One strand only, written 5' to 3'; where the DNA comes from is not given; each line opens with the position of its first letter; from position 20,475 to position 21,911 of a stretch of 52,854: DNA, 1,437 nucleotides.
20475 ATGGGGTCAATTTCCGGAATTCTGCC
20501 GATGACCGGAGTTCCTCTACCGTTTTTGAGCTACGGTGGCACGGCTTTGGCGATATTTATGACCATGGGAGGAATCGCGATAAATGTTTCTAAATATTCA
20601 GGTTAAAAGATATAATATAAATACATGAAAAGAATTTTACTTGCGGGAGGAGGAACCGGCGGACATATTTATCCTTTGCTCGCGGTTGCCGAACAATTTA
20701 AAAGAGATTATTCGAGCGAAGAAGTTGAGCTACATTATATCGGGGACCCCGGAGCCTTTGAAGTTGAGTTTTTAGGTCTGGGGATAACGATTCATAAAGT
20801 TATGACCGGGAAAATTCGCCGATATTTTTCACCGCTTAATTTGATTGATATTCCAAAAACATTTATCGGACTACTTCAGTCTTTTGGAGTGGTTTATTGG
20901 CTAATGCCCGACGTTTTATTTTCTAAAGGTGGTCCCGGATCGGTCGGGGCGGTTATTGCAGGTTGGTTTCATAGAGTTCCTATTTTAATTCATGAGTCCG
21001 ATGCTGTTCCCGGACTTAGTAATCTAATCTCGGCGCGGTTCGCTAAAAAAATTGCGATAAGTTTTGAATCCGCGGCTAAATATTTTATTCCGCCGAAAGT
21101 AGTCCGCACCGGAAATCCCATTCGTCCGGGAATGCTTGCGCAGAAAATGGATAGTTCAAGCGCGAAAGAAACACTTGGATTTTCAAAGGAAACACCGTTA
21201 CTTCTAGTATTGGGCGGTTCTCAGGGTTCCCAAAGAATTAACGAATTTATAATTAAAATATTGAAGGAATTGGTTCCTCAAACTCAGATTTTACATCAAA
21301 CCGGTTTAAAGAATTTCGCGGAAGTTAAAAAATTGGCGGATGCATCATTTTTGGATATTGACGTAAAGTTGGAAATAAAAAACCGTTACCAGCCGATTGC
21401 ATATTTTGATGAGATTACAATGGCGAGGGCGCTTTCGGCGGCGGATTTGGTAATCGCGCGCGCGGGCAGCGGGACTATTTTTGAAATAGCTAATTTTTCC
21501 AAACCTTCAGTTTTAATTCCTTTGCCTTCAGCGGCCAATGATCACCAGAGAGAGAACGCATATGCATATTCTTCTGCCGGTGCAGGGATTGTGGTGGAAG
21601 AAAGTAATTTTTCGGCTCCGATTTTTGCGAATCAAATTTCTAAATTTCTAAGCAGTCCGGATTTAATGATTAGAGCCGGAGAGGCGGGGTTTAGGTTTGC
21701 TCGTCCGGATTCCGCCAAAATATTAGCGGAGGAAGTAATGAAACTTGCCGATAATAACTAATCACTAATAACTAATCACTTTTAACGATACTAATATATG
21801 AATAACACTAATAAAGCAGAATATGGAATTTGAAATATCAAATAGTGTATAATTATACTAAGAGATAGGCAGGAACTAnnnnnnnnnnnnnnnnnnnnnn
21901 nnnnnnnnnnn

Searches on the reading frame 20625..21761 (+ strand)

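Call 88: search_protein_families(library=pfam, proteins=[window:20625-21761:+], max_evalue=0.001)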
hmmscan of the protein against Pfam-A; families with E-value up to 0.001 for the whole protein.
window:20625-21761:+ (378 aa): 2 families
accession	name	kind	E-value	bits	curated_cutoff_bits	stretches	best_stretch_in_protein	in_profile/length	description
PF04101.22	Glyco_tran_28_C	-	1e-31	110.6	22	1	193-346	2-145/166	Glycosyltransferase family 28 C-terminal domain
PF03033.26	Glyco_transf_28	-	5.7e-29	101.4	26.2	1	4-145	1-139/139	Glycosyltransferase family 28 N-terminal domain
